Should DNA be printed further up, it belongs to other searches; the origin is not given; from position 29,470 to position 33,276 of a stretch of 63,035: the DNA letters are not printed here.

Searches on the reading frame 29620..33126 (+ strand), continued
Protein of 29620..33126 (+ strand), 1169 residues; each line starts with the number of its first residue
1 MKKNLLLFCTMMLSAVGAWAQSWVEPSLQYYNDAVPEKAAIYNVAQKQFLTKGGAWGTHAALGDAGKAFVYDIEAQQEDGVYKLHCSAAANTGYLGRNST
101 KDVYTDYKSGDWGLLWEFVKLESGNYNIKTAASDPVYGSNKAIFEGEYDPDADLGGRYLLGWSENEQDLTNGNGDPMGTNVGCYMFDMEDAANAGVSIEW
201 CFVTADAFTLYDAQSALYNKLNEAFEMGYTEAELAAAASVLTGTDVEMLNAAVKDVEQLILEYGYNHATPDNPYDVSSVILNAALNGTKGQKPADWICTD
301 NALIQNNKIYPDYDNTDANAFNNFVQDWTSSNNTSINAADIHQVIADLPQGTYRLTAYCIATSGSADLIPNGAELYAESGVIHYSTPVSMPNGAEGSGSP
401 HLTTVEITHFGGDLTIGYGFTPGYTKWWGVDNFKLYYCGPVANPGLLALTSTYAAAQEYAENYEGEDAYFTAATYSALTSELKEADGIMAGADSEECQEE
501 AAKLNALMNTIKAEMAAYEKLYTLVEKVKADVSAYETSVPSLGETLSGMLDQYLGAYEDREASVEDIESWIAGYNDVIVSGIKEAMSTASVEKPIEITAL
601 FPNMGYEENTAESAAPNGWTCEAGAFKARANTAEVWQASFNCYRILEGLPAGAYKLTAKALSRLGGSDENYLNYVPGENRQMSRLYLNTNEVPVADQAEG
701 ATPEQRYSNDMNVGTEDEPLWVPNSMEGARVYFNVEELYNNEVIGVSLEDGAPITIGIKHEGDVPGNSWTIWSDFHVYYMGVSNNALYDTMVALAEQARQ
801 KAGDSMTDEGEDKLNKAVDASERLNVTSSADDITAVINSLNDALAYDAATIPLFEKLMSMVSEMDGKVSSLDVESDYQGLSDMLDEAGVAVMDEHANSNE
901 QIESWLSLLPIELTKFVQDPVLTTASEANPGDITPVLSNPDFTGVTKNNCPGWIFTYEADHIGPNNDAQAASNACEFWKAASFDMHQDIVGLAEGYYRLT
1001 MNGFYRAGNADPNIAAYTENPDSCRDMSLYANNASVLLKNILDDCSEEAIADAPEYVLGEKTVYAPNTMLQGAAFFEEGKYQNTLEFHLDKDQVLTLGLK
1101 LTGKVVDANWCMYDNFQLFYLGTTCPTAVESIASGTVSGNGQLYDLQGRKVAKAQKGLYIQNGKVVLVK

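Call 41: fold_search(model_id=the predicted structure, library=pdb)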
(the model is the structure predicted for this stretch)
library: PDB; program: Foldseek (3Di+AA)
matches with E <= 10: 1198; with E <= 0.001: 30
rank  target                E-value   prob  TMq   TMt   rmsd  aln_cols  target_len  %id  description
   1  8w7n                  1.4e-13  1.00  0.12  0.13  23.6       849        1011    8  Crystal structure of the in-cell Cry1Aa purified from Bacillus thuringiensis (released 2024-03-06)
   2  4w8j                  3.2e-13  1.00  0.13  0.14  23.1       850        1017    9  Structure of the full-length insecticidal protein Cry1Ac reveals intriguing details of toxin packaging into in vivo form (released 2014-09-17)
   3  9h99                  5.0e-13  1.00  0.14  0.15  32.3      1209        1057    8  Native structure of the full-length pesticidal protein Cry1Ca18 at pH7, from crystals formed in vivo (released 2025-11-12)
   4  9h9a                  7.6e-13  1.00  0.13  0.13  28.0       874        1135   11  native structure of the full-length pesticidal protein Cry8Ba2, from crystals formed in vivo (form 1) (released 2025-12-03)
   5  9qxq                  1.5e-12  1.00  0.16  0.17  25.1       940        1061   10  native structure of full-length pesticidal protein Cry1Ca18 at pH9, from crystals formed in vivo (released 2026-02-11)
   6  6qev_B                1.9e-07  1.00  0.12  0.11  24.5      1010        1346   10  EngBF DARPin Fusion 4b B6 (released 2019-11-06)
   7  8zdp_v                3.9e-07  0.99  0.10  0.14  66.8       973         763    8  Cryo-EM structure of Mycobacteriophage Douge Central fiber (gp20) (released 2025-06-25)
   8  8zdq_v                3.9e-07  0.99  0.10  0.13  66.8       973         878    8  Cryo-EM structure of Mycobacteriophage Douge complete baseplate (gp13, gp17, gp23, gp16, gp18 and gp20) (released 2025-06-25)
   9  5x7o_A                9.2e-07  1.00  0.09  0.09  26.7       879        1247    6  Crystal structure of Paenibacillus sp. 598K alpha-1,6-glucosyltransferase (released 2017-07-26)
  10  6qfo                  1.2e-06  1.00  0.11  0.09  22.7       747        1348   10  EngBF DARPin Fusion 9b 3G124 (released 2019-11-06)
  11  6qep                  2.8e-06  1.00  0.12  0.10  23.2       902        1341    9  EngBF DARPin Fusion 4b H14 (released 2019-11-06)
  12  2zxq                  3.8e-06  1.00  0.11  0.11  23.2       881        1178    9  Crystal structure of endo-alpha-N-acetylgalactosaminidase from Bifidobacterium longum (EngBF) (released 2009-06-16)
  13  5a59_A                6.8e-06  1.00  0.11  0.12  22.6       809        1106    8  The structure of GH101 E796Q mutant from Streptococcus pneumoniae TIGR4 in complex with T-antigen (released 2015-09-02)
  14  8atu_A                1.1e-05  0.82  0.09  0.05  33.8      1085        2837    9  Cryo-EM structure of human BIRC6 (released 2023-02-15)
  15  6tfk_A                3.8e-05  0.99  0.10  0.16  29.9       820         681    9  Vip3Aa toxin structure (released 2020-08-12)
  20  2xon_L                1.4e-04  1.00  0.10  0.63   4.8       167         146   17  Structure of TmCBM61 in complex with beta-1,4-galactotriose at 1.4 A resolution (released 2010-09-08)
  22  4d0q                  3.5e-04  1.00  0.10  0.56   7.0       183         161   13  Hyaluronan Binding Module of the Streptococcal Pneumoniae Hyaluronate Lyase (released 2014-08-06)
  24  8xmz_A                6.2e-04  1.00  0.10  0.69   4.2       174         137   17  Crystal structure of a novel porphyran-binding carbohydrate binding module (released 2024-01-17)
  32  7kwb_B                1.1e-03  0.89  0.08  0.20  27.1       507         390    9  Surface glycan-binding protein B from Bacteroides thetaiotaomicron (released 2021-02-17)
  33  7kwb_A                1.1e-03  0.90  0.08  0.20  24.6       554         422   10  Surface glycan-binding protein B from Bacteroides thetaiotaomicron (released 2021-02-17)
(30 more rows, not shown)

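Call 44: find_related_loci(query=A2, collection=genome_contigs, flank=10000)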
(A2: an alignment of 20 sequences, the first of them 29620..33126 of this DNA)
Query A2 (1169 aa) in genome_contigs; peptide patterns used: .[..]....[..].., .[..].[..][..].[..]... (x = any residue, [..] = any of these).
44 stretches matched a pattern; 8 encode a relative of the query (tblastn E <= 1e-3); 8 distinct loci.
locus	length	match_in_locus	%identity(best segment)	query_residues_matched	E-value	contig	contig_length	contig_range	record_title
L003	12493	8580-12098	49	1-1167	0e+0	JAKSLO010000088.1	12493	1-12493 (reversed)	MAG: Bacteroidaceae bacterium isolate Horse_feces101 MAG101_88, whole genome shotgun sequence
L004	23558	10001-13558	46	1-1168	0e+0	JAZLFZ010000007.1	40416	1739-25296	MAG: Bacteroidaceae bacterium isolate T1900045001_TA20190063.MAGScoT_cleanbin_000021 SGB_4297_k141_1334063, whole genome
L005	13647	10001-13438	45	1-1163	0e+0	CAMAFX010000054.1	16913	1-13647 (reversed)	MAG: uncultured Prevotellaceae bacterium isolate SRR5666655_bin.19_metaWRAP_v1.3_MAG genome assembly, contig: ERZ1144888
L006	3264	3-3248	46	49-1132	0e+0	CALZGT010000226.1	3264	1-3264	MAG: uncultured Prevotellaceae bacterium isolate SRR3176534_bin.21_metaWRAP_v1.3_MAG genome assembly, contig: ERZ8974731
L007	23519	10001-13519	49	1-1167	0e+0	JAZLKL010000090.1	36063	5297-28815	MAG: Bacteroidaceae bacterium isolate T1900044959_TA20190016.MAGScoT_cleanbin_000039 SGB_3914_k141_1046331, whole genome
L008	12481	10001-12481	51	1-1165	0e+0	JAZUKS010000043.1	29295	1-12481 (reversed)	MAG: Bacteroidaceae bacterium isolate T1900045248_TH20190018.MAGScoT_cleanbin_000048 SGB_5698_k141_2030247, whole genome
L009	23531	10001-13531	42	1-1169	0e+0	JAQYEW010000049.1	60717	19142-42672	MAG: Prevotellaceae bacterium isolate SUG1803 k141_769232, whole genome shotgun sequence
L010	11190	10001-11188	49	1-399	4e-100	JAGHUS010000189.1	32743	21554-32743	MAG: Bacteroidales bacterium isolate E4_MB2_73 c_000000217305, whole genome shotgun sequence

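Call 46: find_encoding_contigs(protein=P0016, flank=10000, max_places=2)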
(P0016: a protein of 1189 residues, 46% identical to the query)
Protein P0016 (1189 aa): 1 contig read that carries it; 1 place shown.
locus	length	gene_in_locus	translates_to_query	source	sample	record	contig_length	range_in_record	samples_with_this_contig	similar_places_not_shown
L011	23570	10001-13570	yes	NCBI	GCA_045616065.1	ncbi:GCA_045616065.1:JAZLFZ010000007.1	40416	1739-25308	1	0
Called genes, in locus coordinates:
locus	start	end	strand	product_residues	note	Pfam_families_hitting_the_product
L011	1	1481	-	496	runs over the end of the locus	PF14052:Caps_assemb_Wzi (faint)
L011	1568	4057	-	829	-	PF02706:Wzz, PF13614:AAA_31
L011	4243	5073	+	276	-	PF02397:Bac_transf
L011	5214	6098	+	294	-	PF00483:NTP_transferase, PF12804:NTP_transf_3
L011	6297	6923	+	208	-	-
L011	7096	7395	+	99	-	-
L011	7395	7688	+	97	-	PF05164:ZapA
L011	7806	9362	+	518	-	PF12072:RNase_Y_N, PF00013:KH_1, PF01966:HD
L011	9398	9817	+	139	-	-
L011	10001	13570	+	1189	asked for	-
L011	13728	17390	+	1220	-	PF16405:DUF5013 (faint)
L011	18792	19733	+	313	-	PF11751:PorP_SprF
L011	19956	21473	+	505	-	PF03781:FGE-sulfatase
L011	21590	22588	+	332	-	-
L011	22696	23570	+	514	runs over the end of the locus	PF12081:GldM_1st, PF21601:GldM_2nd, PF21602:GldM_3rd, PF12080:GldM_4th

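Call 47: find_encoding_contigs(protein=P0021, flank=10000, max_places=2)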
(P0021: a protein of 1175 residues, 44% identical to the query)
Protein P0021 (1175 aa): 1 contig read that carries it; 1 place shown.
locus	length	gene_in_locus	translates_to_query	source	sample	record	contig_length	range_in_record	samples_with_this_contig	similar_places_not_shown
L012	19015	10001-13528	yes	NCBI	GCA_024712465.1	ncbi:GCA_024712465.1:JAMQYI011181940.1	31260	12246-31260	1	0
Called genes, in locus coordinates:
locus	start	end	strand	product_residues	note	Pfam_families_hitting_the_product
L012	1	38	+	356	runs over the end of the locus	PF01594:AI-2E_transport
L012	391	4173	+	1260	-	PF00535:Glycos_transf_2, PF16269:DUF4922, PF19327:Ap4A_phos_N (faint), PF26216:GDPGP1_C (weak), PF08486:SpoIID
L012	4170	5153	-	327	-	PF03706:LPG_synthase_TM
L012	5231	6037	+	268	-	PF00398:RrnaAD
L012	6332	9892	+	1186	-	-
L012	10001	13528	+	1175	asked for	-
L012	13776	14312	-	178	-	PF12464:Mac, PF25084:LbH_EIF2B (faint), PF25087:GMPPB_C (faint), PF00132:Hexapep, PF14602:Hexapep_2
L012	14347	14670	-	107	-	PF00893:Multi_Drug_Res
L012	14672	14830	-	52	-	-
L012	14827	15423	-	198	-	PF01613:Flavin_Reduct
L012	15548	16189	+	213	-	PF00302:CAT, PF00198:2-oxoacid_dh (faint)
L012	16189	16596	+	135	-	PF09719:C_GCAxxG_C_C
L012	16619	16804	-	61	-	-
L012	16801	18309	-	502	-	PF00817:IMS, PF11799:IMS_C (weak)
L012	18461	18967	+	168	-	-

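Call 78: search_solved_structures(query=A2, max_evalue=1)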
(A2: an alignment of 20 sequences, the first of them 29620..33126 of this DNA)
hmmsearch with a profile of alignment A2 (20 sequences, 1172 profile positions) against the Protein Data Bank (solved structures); distinct sequences matched with E-value up to 1: 8.
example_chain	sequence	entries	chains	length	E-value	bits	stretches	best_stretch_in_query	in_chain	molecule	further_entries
4kca_A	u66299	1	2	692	0.00073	20.6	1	1131-1170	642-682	Endo-1,5-alpha-L-arabinanase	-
1orj_A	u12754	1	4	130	0.08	13.8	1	793-889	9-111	flagellar protein FliS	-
1ory_A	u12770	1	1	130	0.36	11.6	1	794-889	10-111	flagellar protein FliS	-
4iwb_A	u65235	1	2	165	0.46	11.3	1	794-889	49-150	FliC, FliS chimera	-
7jh6_A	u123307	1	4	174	0.78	10.6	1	808-909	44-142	Two-domain di-Zn(II) and porphyrin-binding protein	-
3g67_A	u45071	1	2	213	0.83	10.5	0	848-906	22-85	Methyl-accepting chemotaxis protein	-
6mi3_A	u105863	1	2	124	0.96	10.2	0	785-892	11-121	NF-kB ESSENTIAL MODULATOR,NF-kappa-B essential modulator,NF-kB ESSENTIAL MODULATOR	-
8ec8_A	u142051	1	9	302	0.98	10.2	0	712-767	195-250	Major capsid protein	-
